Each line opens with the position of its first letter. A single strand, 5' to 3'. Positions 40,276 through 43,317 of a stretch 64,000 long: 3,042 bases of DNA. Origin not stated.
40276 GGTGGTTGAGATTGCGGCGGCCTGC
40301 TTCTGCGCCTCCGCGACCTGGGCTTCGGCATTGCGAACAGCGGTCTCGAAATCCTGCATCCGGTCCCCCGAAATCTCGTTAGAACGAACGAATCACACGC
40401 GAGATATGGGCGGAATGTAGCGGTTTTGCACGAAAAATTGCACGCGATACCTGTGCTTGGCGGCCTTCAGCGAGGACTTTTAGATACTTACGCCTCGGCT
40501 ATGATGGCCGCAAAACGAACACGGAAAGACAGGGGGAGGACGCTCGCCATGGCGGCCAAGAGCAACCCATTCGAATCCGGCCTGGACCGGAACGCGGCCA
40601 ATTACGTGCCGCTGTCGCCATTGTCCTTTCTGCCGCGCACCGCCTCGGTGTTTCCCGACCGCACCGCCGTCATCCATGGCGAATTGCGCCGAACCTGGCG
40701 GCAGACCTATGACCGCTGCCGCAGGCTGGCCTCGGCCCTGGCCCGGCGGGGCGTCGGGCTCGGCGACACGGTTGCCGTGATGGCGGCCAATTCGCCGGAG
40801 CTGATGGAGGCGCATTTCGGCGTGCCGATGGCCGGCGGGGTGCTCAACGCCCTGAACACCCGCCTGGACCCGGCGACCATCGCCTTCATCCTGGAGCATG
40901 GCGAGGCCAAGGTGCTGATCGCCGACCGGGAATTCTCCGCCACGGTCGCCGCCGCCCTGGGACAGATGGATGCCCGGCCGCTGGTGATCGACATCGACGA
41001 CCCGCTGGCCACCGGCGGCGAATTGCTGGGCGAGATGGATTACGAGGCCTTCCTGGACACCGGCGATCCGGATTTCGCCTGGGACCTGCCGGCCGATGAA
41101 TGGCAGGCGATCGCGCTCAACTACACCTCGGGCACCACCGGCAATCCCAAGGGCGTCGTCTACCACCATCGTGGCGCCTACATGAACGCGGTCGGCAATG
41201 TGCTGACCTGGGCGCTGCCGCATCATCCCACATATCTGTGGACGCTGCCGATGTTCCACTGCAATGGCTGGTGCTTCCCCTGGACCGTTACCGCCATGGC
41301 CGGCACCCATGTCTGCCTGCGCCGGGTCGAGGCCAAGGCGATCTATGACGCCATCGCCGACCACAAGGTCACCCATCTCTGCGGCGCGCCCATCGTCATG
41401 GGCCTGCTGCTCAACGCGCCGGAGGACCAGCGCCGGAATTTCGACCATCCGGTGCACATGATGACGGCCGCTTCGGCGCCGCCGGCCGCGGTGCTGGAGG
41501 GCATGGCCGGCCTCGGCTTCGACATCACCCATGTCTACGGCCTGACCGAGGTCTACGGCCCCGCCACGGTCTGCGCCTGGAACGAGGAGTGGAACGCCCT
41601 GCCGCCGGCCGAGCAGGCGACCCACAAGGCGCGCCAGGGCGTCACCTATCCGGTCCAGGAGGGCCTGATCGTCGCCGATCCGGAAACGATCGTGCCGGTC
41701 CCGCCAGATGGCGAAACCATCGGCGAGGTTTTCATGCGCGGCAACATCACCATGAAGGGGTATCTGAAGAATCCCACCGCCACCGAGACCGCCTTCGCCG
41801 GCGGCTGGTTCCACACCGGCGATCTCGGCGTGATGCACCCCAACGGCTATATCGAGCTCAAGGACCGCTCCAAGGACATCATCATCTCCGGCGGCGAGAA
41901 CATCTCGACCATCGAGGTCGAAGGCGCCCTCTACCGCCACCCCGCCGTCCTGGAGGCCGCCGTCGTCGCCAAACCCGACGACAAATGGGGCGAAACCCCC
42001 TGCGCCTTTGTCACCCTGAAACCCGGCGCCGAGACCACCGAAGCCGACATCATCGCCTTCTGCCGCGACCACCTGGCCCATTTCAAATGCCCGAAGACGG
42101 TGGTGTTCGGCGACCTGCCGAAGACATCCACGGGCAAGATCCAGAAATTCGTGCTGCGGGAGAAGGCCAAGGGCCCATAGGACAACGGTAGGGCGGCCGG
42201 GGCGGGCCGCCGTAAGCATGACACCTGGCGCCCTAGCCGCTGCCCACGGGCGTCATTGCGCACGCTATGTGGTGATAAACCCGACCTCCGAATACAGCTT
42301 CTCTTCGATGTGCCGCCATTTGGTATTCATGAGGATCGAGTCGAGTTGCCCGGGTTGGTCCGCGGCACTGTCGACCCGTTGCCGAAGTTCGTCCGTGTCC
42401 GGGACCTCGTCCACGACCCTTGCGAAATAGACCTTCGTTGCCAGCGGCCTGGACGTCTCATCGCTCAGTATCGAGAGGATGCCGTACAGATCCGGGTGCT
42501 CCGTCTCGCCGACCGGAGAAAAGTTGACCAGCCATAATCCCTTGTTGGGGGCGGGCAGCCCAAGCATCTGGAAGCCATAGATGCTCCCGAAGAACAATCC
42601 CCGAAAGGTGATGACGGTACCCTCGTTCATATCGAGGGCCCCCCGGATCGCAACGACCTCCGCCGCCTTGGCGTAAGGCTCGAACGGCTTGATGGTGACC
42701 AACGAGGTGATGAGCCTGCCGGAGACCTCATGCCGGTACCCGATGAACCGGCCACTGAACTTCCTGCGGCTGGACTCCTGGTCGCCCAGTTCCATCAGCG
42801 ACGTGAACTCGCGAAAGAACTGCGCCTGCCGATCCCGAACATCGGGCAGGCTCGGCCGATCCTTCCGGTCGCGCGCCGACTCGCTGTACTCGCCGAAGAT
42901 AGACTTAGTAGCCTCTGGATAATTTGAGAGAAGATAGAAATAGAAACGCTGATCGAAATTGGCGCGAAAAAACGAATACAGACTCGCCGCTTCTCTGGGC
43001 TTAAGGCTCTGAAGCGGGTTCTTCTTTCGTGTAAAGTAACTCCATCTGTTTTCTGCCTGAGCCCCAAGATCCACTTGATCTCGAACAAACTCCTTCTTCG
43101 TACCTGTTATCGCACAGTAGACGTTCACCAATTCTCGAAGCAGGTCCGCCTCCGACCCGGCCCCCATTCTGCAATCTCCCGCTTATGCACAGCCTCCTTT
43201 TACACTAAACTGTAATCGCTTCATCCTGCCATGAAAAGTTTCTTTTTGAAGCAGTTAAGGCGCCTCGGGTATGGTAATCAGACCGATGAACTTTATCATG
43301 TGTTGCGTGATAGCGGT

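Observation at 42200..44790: Low-GC islet with a divergent gene pair: a 300-aa unknown protein and a cytoplasmic glycine-rich collagen-like protein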

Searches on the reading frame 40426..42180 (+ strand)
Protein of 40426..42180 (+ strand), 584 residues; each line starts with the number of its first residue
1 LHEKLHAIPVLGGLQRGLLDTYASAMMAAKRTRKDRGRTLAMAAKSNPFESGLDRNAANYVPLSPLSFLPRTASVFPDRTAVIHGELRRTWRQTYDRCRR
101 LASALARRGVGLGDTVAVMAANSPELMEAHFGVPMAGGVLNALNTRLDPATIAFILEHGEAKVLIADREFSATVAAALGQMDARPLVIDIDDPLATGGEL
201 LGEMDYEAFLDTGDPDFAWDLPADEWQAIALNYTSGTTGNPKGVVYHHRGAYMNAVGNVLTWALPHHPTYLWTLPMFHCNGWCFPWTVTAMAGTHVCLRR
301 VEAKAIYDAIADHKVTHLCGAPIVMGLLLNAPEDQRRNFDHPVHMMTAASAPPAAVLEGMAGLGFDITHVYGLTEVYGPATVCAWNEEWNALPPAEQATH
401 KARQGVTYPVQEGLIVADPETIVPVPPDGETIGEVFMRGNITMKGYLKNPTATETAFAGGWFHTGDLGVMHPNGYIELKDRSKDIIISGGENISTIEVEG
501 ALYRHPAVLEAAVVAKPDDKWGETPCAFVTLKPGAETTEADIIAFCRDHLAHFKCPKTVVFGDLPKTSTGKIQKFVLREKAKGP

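Call 3: search_protein_families(library=pfam, proteins=[window:40426-42180:+], max_evalue=0.1)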
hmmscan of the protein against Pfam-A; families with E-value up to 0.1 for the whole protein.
window:40426-42180:+ (584 aa): 2 families
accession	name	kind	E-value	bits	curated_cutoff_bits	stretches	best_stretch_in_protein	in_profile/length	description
PF00501.34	AMP-binding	-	1.4e-76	258.2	29.9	1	71-447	3-384/384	AMP-binding enzyme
PF13193.12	AMP-binding_C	-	1.7e-24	87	24.5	1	497-571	1-76/76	AMP-binding enzyme C-terminal domain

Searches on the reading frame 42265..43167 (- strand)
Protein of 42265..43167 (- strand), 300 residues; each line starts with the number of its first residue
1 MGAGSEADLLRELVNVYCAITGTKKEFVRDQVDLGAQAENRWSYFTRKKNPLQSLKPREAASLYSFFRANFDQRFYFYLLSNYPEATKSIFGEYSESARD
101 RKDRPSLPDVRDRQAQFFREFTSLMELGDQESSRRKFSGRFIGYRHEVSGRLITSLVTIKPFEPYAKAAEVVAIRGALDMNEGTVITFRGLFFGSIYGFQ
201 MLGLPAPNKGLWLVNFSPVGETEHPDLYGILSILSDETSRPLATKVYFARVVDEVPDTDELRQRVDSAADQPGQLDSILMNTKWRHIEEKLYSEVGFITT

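Call 3: search_protein_families(library=pfam, proteins=[window:42265-43167:-], max_evalue=0.1)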
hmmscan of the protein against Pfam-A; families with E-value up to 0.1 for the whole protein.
window:42265-43167:- (300 aa): 0 families

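Call 4: search_protein_families(library=padloc, proteins=[window:42265-43167:-], max_evalue=1)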
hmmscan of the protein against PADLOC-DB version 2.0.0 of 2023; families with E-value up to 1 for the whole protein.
window:42265-43167:- (300 aa): 0 families

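Call 5: search_protein_families(library=ncbifam, proteins=[window:42265-43167:-], max_evalue=1)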
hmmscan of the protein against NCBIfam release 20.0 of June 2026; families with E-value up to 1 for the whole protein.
window:42265-43167:- (300 aa): 0 families

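Call 8: find_homologous_proteins(query=window:42265-43167:-, max_evalue=0.01)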
Query window:42265-43167:- (300 aa): 2 proteins with E <= 0.01 among 952 candidates.
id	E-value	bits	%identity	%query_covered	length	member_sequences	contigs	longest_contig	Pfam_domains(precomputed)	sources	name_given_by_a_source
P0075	5.9e-198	674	100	100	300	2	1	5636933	-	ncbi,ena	-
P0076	2.5e-122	426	64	100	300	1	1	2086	-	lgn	-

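Call 11: find_encoding_contigs(protein=P0076, flank=6000, max_places=3)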
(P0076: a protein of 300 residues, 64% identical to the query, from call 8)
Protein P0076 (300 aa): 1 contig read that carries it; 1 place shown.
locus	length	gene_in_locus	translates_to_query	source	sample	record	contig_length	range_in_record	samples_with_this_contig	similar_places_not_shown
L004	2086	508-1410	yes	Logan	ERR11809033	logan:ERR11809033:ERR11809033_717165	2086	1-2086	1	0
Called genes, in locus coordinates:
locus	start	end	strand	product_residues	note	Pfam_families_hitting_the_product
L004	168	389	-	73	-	-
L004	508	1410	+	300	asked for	-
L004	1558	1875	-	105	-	-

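Call 43: search_protein_families(library=phrogs, proteins=[window:42265-43167:-], max_evalue=0.1)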
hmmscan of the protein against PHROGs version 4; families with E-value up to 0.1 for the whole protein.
window:42265-43167:- (300 aa): 1 family
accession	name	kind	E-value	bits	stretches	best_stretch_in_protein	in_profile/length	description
phrog_6265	-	unknown function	0.019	16.2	1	30-50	20-40/42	-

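Call 50: predict_structure(alignment_id=A2)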
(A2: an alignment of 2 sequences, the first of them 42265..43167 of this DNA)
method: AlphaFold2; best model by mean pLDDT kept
length: 300 residues; sequences in the alignment: 2
mean_pLDDT: 43.6   pTM: 0.41
mean pLDDT of the five models: 43.6, 36.6, 35.3, 32.5, 30.3
residues with pLDDT >= 90: 0; 70-90: 53; 50-70: 39; < 50: 208
segments of 3 or more residues with pLDDT < 50: 1-3, 94-256, 260-262, 264-300
pLDDT, mean of each block of 10 residues (from residue 1): 60 71 73 71 64 67 82 62 68 48 38 39 33 24 26 27 28 29 25 31 30 25 27 32 38 42 45 37 38 26
secondary structure, 60 per line:
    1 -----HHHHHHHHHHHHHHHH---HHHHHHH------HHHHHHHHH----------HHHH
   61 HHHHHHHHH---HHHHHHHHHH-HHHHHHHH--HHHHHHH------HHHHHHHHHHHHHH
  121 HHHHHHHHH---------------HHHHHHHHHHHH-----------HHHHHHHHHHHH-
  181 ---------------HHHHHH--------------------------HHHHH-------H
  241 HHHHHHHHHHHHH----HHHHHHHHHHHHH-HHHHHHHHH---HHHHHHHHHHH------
elements in order: H6-21 H25-31 H38-46 H57-69 H73-82 H84-91 H94-100 H107-129 H145-156 H168-179 H196-201 H228-232 H240-253 H258-270 H272-280 H284-294

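Call 83: search_solved_structures(query=A2, max_evalue=10)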
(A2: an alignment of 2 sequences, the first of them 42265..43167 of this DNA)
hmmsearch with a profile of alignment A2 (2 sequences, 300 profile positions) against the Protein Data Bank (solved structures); distinct sequences matched with E-value up to 10: 0.

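Call 84: find_homologous_proteins(query=A2, max_evalue=1)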
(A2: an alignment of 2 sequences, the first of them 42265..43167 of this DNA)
Query A2 (2 sequences) (300 aa, profile of the alignment): 2 proteins with E <= 1 among 4334 candidates.
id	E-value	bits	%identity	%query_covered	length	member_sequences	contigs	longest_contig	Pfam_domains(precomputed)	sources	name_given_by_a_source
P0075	3.0e-188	642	100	100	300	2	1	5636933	-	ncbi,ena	-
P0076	5.0e-188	642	64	100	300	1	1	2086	-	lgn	-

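Call 85: search_dna_similar(query=window:42265-43167:-, collection=plasmids, mode=protein, max_evalue=0.01, max_rows=10)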
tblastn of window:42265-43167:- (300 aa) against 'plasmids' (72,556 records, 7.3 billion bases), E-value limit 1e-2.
No match.

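Call 86: search_dna_similar(query=window:42265-43167:-, collection=phages, mode=protein, max_evalue=0.01, max_rows=10)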
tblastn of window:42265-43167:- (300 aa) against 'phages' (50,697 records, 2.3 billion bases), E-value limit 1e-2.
No match.

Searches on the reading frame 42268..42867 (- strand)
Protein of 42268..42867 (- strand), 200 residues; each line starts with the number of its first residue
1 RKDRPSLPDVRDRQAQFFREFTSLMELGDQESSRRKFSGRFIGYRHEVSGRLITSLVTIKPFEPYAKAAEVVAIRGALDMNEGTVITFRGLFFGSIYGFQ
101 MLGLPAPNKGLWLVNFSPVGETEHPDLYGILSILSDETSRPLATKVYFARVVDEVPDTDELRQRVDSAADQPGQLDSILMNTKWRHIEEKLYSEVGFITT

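Call 94: search_protein_families(library=pfam, proteins=[window:42268-42867:-], max_evalue=10)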
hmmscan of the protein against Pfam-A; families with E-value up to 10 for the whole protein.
seq(200 aa): 0 families
